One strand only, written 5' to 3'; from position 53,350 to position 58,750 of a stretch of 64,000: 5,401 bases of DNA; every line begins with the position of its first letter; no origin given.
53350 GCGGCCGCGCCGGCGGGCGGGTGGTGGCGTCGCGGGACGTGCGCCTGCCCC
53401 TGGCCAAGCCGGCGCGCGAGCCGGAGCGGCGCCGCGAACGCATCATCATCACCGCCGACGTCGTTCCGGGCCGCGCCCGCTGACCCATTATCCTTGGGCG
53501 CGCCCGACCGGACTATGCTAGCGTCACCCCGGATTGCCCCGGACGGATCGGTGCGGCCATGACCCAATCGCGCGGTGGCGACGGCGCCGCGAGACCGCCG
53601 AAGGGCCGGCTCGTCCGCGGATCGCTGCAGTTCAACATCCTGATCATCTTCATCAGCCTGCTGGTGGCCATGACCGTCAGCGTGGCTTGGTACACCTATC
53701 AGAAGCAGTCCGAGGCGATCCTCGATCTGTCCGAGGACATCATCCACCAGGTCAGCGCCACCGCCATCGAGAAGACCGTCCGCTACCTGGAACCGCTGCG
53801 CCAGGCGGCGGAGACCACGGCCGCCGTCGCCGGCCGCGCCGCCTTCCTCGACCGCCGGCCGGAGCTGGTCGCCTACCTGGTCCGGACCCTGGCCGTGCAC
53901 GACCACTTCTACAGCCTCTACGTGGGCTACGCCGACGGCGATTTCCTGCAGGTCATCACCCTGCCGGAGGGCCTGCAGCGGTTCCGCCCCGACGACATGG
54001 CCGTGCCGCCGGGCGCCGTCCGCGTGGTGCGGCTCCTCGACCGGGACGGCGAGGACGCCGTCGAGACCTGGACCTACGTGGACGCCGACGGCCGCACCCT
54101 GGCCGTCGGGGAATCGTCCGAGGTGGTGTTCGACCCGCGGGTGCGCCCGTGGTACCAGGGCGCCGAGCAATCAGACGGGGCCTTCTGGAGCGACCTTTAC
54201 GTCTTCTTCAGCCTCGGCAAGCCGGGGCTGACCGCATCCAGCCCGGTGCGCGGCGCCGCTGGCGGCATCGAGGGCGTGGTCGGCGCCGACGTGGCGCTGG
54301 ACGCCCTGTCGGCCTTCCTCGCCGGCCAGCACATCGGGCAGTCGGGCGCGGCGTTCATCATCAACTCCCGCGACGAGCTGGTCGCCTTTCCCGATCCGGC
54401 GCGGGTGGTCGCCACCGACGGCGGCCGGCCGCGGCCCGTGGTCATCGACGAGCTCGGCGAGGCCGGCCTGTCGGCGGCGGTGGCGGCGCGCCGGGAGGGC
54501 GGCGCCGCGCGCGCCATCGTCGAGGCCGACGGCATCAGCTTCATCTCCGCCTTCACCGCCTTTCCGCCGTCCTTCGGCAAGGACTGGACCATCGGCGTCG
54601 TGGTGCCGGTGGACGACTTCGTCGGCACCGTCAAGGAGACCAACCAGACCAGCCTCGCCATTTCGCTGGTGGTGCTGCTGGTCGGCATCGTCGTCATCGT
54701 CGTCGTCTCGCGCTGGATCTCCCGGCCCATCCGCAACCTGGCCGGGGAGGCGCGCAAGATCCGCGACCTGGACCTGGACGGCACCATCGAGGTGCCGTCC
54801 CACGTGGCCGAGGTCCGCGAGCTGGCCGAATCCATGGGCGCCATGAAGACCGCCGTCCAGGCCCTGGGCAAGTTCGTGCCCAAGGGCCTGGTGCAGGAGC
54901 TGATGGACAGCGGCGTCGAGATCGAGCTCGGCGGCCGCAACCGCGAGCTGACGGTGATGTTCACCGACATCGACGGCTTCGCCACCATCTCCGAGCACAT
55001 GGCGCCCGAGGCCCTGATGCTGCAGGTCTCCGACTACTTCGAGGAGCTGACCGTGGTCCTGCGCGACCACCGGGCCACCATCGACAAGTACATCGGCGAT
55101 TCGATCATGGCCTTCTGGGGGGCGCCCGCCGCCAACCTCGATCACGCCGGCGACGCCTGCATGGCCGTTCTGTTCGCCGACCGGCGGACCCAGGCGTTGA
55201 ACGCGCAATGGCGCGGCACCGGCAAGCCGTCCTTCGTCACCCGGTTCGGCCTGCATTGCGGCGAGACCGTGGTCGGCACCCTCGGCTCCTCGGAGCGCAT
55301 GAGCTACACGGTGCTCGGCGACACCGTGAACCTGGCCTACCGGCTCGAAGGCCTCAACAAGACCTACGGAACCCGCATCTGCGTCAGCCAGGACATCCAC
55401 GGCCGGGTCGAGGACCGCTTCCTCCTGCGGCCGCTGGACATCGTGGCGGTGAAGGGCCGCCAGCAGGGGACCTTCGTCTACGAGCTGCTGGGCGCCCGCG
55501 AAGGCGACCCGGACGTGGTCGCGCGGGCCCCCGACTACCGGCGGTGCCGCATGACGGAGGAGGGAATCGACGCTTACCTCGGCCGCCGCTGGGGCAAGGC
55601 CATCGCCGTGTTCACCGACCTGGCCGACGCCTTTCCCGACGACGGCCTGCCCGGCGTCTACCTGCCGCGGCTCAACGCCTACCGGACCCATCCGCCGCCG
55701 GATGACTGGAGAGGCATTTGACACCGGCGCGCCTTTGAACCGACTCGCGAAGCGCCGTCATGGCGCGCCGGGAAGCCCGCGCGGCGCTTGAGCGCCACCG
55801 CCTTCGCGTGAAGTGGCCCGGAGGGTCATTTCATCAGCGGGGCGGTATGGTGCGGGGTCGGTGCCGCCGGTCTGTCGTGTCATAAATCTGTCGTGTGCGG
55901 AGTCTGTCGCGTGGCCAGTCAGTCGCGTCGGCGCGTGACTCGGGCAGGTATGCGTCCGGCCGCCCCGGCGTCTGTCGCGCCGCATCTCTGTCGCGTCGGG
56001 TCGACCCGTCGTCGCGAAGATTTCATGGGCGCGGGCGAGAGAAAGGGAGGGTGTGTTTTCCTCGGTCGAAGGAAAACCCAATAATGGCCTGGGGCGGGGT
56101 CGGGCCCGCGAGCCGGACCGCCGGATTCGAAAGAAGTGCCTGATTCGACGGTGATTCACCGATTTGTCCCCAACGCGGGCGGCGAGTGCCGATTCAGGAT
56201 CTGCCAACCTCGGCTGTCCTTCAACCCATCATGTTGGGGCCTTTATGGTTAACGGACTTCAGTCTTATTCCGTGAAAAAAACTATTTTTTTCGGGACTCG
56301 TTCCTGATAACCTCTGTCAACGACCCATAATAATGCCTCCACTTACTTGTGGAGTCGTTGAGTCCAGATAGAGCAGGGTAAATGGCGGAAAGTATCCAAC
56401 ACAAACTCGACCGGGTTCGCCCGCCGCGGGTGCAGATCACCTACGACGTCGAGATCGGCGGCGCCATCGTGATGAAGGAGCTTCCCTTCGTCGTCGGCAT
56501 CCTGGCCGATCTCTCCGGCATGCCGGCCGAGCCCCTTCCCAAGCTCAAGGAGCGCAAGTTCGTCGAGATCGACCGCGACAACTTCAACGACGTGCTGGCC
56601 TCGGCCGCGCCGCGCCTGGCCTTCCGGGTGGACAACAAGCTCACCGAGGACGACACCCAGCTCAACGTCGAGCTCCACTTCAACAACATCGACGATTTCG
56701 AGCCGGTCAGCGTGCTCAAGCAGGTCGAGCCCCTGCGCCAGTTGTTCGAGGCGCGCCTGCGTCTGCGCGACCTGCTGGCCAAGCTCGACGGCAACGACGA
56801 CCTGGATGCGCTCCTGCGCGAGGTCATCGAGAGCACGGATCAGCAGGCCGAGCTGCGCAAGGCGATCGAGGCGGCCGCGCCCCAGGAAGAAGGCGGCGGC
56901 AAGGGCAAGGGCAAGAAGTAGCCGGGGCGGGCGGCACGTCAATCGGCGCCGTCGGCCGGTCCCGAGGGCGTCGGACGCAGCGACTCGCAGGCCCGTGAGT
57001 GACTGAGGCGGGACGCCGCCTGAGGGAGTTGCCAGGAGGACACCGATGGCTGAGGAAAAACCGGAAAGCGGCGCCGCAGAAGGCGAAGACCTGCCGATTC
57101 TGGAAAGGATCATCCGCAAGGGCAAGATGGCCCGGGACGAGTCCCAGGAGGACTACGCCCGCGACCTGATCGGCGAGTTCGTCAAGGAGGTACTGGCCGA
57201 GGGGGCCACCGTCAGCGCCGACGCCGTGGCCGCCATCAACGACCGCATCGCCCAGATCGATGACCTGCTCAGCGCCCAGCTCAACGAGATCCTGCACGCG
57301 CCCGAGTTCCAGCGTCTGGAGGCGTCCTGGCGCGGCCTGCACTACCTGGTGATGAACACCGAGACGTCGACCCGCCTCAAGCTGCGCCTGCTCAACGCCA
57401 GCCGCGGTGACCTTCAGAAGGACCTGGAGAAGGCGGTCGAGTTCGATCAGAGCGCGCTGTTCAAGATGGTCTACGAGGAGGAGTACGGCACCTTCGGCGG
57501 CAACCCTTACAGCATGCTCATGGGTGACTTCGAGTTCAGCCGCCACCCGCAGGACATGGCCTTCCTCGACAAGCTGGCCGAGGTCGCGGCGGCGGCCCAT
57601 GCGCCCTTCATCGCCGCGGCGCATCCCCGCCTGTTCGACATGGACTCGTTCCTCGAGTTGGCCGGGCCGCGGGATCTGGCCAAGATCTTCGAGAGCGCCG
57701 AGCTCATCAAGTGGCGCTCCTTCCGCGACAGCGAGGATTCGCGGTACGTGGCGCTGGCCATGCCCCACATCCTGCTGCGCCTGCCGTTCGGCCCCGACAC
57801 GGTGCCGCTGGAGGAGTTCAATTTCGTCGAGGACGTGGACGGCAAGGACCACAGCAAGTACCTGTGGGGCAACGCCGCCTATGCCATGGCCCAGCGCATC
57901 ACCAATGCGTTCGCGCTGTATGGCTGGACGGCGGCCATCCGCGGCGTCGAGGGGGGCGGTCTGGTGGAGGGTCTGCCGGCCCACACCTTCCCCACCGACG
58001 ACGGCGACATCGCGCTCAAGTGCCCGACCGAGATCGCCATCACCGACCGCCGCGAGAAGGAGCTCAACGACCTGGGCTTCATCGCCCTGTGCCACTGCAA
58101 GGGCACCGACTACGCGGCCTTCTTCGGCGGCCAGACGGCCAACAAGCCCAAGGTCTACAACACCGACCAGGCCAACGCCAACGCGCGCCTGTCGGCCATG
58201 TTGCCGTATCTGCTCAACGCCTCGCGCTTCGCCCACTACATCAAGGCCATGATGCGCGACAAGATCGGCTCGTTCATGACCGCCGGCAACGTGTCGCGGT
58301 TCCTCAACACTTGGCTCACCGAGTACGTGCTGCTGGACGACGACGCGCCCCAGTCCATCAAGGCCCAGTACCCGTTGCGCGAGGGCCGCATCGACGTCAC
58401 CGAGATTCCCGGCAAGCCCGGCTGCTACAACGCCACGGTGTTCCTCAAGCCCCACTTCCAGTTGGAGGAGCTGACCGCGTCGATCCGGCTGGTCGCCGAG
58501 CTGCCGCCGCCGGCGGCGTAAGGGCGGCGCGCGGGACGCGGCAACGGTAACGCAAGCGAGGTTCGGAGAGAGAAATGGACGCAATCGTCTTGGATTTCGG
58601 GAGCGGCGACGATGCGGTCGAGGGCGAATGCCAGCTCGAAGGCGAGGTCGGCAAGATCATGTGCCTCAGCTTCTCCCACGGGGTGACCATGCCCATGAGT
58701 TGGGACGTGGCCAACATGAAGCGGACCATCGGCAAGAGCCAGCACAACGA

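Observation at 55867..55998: Exactly 16-bp-periodic TCTGTCG(Y)GT direct-repeat array upstream of tssB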

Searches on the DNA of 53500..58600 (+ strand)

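Call 9: search_dna_similar(query=window:53500-58600:+, collection=plasmids, mode=near, max_rows=20)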
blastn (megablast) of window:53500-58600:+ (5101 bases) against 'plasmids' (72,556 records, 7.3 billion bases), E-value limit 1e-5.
Records with a match: 10; places in all: 10; records where one place covers at least 80% of the query: 0.
Best place of each record, by identity: 80-90% 5; 60-80% 5.
By first word of the organism name: Azospirillum 9; Pseudomonas 1.
By predicted mobility (MOB-suite, as given by PLSDB): non-mobilizable 8; mobilizable 2.
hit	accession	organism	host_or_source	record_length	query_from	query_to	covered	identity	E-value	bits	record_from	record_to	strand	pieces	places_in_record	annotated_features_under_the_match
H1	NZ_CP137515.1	Pseudomonas aeruginosa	Homo sapiens,Bacterial culture sample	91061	2883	5014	36%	78.7%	0e+0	1211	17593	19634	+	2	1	tssC: type VI secretion system contractile sheath large subunit | tssB: type VI secretion system contractile sheath small subunit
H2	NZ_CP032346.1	Azospirillum brasilense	soil sample,Agricultural field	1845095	2910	5014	36%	77.9%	0e+0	1124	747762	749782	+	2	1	record has no annotation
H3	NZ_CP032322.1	Azospirillum argentinense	soil sample,Agricultural field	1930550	2910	3356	9%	80.3%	1e-87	333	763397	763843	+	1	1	record has no annotation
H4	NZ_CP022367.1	Azospirillum sp. TSH58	single cell,paddy soils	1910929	2910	3356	9%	80.1%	7e-86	327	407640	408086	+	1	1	record has no annotation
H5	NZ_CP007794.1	Azospirillum argentinense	Triticum aestivum L.,Root,wheat ...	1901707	2910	3356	9%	80.1%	7e-86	327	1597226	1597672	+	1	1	record has no annotation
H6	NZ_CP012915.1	Azospirillum brasilense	Digitaria eriantha,microbe,root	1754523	2910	3356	9%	80.1%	7e-86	327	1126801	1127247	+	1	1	none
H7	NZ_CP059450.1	Azospirillum brasilense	Prokaryotes,soil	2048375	2910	3356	9%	79.9%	3e-84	322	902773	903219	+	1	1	none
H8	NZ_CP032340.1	Azospirillum brasilense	soil sample,Agricultural field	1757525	2919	3356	9%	80.4%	7e-86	327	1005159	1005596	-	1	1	none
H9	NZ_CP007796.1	Azospirillum argentinense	Triticum aestivum L.,Root,wheat ...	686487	4436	4779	7%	76.8%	6e-42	182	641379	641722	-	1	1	tssC: type VI secretion system contractile sheath large subunit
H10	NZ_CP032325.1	Azospirillum argentinense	soil sample,Agricultural field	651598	4436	4779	7%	76.3%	1e-38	171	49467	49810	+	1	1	tssC: type VI secretion system contractile sheath large subunit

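Call 11: search_rna_families(source=window, start=55400, end=56700, threshold=evalue, max_evalue=1)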
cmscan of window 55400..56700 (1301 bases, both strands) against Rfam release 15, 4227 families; matches with E-value up to 1: 1.
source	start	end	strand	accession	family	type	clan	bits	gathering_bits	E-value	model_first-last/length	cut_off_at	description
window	56443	56494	+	RF01924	mir-2774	Gene; miRNA;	-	16.7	51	0.76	1-67/67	no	mir-2774 microRNA precursor family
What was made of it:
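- On Known structured RNA family (riboswitch, sRNA, leader): No relevant hit at E<=1 (call 11).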

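Call 57: search_dna_similar(query=window:55787-56200:+, collection=plasmids, mode=distant, max_rows=10, max_evalue=0.01)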
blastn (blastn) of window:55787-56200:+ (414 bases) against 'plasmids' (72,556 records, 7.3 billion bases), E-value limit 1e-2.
No match.

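Call 58: search_dna_similar(query=window:55787-56200:+, collection=phages, mode=distant, max_rows=10, max_evalue=0.01)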
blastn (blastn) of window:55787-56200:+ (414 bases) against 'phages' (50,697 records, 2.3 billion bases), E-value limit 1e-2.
No match.

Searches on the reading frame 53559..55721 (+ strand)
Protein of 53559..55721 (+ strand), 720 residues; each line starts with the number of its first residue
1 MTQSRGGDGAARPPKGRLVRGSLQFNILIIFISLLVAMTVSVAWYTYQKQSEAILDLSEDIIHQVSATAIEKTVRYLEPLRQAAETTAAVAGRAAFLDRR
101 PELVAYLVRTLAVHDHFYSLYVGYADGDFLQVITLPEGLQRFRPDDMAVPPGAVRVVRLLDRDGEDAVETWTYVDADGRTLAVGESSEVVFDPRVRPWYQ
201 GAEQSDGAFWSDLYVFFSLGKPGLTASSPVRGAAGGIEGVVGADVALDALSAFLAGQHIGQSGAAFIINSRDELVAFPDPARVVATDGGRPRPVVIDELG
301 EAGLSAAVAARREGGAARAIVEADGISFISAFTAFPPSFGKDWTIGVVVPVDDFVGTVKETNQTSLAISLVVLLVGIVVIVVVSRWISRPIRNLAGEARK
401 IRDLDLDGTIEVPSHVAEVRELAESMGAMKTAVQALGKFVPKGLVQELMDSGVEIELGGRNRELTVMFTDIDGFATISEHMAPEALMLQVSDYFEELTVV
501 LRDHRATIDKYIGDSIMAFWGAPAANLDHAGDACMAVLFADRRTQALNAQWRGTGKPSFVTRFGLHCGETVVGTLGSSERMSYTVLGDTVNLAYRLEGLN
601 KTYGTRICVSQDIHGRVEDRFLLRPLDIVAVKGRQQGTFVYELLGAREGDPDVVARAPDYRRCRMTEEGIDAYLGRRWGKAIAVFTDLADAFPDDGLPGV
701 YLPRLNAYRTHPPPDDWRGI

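Call 8: search_protein_families(library=pfam, proteins=[window:53559-55721:+])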
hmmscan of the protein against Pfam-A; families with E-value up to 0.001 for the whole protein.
window:53559-55721:+ (720 aa): 5 families
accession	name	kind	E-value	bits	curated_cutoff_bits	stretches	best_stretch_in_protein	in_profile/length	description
PF00211.25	Guanylate_cyc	-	5.4e-19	68.9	21.9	1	462-636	7-175/183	Adenylate and Guanylate cyclase catalytic domain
PF02743.24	dCache_1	-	1.1e-16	61.5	45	1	172-347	72-239/240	Cache domain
PF00672.30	HAMP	-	1.6e-09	38.4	25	1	383-434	2-52/53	HAMP domain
PF22673.2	MCP-like_PDC_1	-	5.8e-06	27.1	27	1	173-251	35-112/113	Methyl-accepting chemotaxis protein-like, first PDC sensor domain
PF17201.10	Cache_3-Cache_2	-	1.8e-05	24.6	27.7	1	220-363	157-298/299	Cache 3/Cache 2 fusion domain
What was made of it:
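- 53559..55721 (+): Upstream gene: dCache-HAMP-adenylate/guanylate cyclase (720 aa). Pfam, call 8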

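Call 13: find_homologous_proteins(query=window:53559-55721:+, max_evalue=1e-50)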
Query window:53559-55721:+ (720 aa): 14 proteins with E <= 1e-50 among 8000 candidates.
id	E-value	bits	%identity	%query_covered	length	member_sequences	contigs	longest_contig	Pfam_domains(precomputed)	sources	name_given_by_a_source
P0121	0.0e+0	1612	100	100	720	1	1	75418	PF00672.31,PF17201.11,PF02743.25,PF22673.3,PF00211.26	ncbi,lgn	-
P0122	2.3e-203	696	47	97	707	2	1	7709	PF02743.25,PF00211.26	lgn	-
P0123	1.7e-132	462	36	97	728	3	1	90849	PF02743.25,PF22673.3,PF00211.26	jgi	jgi:adenylate cyclase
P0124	2.9e-115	405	35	87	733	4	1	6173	PF17201.11,PF02743.25,PF22673.3,PF00211.26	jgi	jgi:adenylate cyclase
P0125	8.0e-115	403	34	87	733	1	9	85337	PF17201.11,PF02743.25,PF22673.3,PF00211.26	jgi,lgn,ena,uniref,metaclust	jgi:adenylate cyclase|uniref:HAMP domain-containing protein n=1 Tax=Desulfobacca acetoxidans TaxID=6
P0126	2.5e-105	372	38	76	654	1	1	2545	PF02743.25,PF22673.3,PF00211.26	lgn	-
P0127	4.2e-83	298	34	87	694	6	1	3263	PF00211.26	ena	-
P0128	2.1e-70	256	36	66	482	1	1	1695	PF00211.26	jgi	jgi:adenylate cyclase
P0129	1.9e-60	224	37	53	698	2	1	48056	PF00211.26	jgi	jgi:adenylate cyclase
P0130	3.1e-57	213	40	40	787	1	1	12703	PF05226.17,PF00211.26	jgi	jgi:adenylate cyclase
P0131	4.2e-56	209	40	40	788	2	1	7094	PF05226.17,PF00211.26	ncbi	-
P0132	5.8e-54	202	39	40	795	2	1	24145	PF05226.17,PF00211.26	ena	-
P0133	2.4e-53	200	39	40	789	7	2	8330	PF05226.17,PF00211.26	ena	-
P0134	1.1e-52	198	32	65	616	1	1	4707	PF00672.31,PF02743.25,PF00211.26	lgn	-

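Call 15: find_encoding_contigs(protein=P0122, flank=10000, max_places=3)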
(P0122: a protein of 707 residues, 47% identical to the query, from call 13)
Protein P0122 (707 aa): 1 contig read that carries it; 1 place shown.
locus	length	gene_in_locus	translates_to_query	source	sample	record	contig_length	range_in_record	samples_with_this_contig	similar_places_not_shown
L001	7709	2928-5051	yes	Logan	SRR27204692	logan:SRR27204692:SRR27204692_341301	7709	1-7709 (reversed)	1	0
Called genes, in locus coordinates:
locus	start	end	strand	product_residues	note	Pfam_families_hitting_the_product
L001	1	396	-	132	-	?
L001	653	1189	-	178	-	-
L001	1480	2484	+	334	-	PF05036:SPOR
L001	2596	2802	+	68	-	-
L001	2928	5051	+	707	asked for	PF02743:dCache_1, PF00211:Guanylate_cyc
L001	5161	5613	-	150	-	-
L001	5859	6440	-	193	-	-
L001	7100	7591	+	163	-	PF05591:T6SS_VipA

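Call 20: search_protein_families(library=pfam, proteins=[L001:5161-5613:-, L001:5859-6440:-, L001:2596-2802:+, L001:653-1189:-], max_evalue=0.1)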
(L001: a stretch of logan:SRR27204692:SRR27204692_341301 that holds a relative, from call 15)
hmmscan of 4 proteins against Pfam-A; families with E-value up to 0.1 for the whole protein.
L001:5161-5613:- (150 aa): 0 families

L001:5859-6440:- (193 aa): 0 families

L001:2596-2802:+ (68 aa): 1 family
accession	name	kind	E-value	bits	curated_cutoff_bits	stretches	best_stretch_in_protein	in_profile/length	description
PF21683.3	GpP-like_1st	-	0.046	14.1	27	0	12-42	54-84/85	Mu phage baseplate assembly protein GpP-like, N-terminal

L001:653-1189:- (178 aa): 0 families

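Call 38: find_encoding_contigs(protein=P0123, flank=10000, max_places=2)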
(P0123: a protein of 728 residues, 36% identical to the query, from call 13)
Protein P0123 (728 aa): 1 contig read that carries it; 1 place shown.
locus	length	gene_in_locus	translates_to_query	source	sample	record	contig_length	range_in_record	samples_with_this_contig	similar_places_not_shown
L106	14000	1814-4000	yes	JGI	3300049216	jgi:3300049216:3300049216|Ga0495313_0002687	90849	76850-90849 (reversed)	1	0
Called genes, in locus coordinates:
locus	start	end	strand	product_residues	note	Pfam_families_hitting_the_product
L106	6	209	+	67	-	-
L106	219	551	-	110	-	-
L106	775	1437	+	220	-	PF01625:PMSR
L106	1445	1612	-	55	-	PF00471:Ribosomal_L33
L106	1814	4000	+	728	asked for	PF02743:dCache_1, PF22673:MCP-like_PDC_1 (weak), PF00211:Guanylate_cyc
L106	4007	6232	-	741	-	PF17876:CSD2, PF00773:RNB, PF00575:S1 (faint)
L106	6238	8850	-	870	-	PF01751:Toprim, PF01131:Topoisom_bac, PF01396:Zn_ribbon_Top1, PF13368:Toprim_C_rpt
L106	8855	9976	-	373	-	PF21102:DprA_N, PF02481:DNA_processg_A, PF17782:WHD_DprA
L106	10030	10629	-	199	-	PF02660:G3P_acyltransf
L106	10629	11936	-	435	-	PF01979:Amidohydro_1, PF12890:DHOase, PF07969:Amidohydro_3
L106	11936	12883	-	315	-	PF02729:OTCace_N, PF00185:OTCace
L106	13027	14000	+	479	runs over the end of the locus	PF07690:MFS_1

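Call 39: find_encoding_contigs(protein=P0125, flank=10000, max_places=2)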
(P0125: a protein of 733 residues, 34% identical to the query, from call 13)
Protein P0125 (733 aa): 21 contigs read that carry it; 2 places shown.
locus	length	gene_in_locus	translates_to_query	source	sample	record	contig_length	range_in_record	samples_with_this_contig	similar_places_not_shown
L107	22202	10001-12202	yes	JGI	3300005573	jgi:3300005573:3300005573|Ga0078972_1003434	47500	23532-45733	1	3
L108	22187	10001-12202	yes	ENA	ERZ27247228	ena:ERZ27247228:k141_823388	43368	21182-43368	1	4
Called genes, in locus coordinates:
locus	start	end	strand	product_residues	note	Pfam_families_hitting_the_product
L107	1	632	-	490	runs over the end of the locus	PF08323:Glyco_transf_5, PF13439:Glyco_transf_4, PF20706:GT4-conflict (faint), PF13579:Glyco_trans_4_4, PF00534:Glycos_transf_1, PF13692:Glyco_trans_1_4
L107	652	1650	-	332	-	PF01087:GalP_UDP_transf, PF11969:DcpS_C (faint), PF01230:HIT (faint), PF16268:DUF4921 (weak), PF16285:DUF4931_N (weak), PF02744:GalP_UDP_tr_C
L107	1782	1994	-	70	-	PF11146:DUF2905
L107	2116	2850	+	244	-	PF00977:His_biosynth, PF01207:Dus (weak)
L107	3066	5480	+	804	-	PF19864:Radical_SAM_N2, PF02310:B12-binding (faint), PF04055:Radical_SAM, PF10105:DUF2344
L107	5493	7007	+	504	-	PF10150:RNase_E_G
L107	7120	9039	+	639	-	PF00009:GTP_EFTU, PF01926:MMR_HSR1 (weak), PF03144:GTP_EFTU_D2, PF25461:Beta-barrel_SelB, PF09106:WHD_2nd_SelB, PF09107:WHD_3rd_SelB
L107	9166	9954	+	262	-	PF09335:VTT_dom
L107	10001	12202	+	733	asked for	PF22673:MCP-like_PDC_1, PF02743:dCache_1, PF17201:Cache_3-Cache_2, PF00211:Guanylate_cyc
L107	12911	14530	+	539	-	PF00672:HAMP, PF00211:Guanylate_cyc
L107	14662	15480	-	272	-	PF01435:Peptidase_M48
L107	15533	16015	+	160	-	PF02481:DNA_processg_A (faint), PF18306:LDcluster4, PF03641:Lysine_decarbox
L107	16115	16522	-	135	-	PF01814:Hemerythrin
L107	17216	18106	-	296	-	PF00809:Pterin_bind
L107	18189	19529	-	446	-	PF04060:FeS, PF03599:CdhD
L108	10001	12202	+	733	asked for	PF22673:MCP-like_PDC_1, PF02743:dCache_1, PF17201:Cache_3-Cache_2, PF00211:Guanylate_cyc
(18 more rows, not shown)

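Call 60: find_encoding_contigs(protein=P0121, flank=10000, max_places=3)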
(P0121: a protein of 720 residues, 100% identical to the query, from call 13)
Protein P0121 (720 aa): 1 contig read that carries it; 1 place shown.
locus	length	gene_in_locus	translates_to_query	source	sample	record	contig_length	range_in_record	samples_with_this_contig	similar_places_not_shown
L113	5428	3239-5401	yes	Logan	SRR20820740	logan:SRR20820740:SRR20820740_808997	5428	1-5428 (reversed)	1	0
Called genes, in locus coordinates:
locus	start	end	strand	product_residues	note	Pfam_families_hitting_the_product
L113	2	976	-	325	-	?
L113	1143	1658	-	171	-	-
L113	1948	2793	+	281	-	PF05036:SPOR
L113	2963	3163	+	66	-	-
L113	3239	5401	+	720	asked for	PF02743:dCache_1, PF22673:MCP-like_PDC_1 (weak), PF17201:Cache_3-Cache_2 (faint), PF00672:HAMP, PF00211:Guanylate_cyc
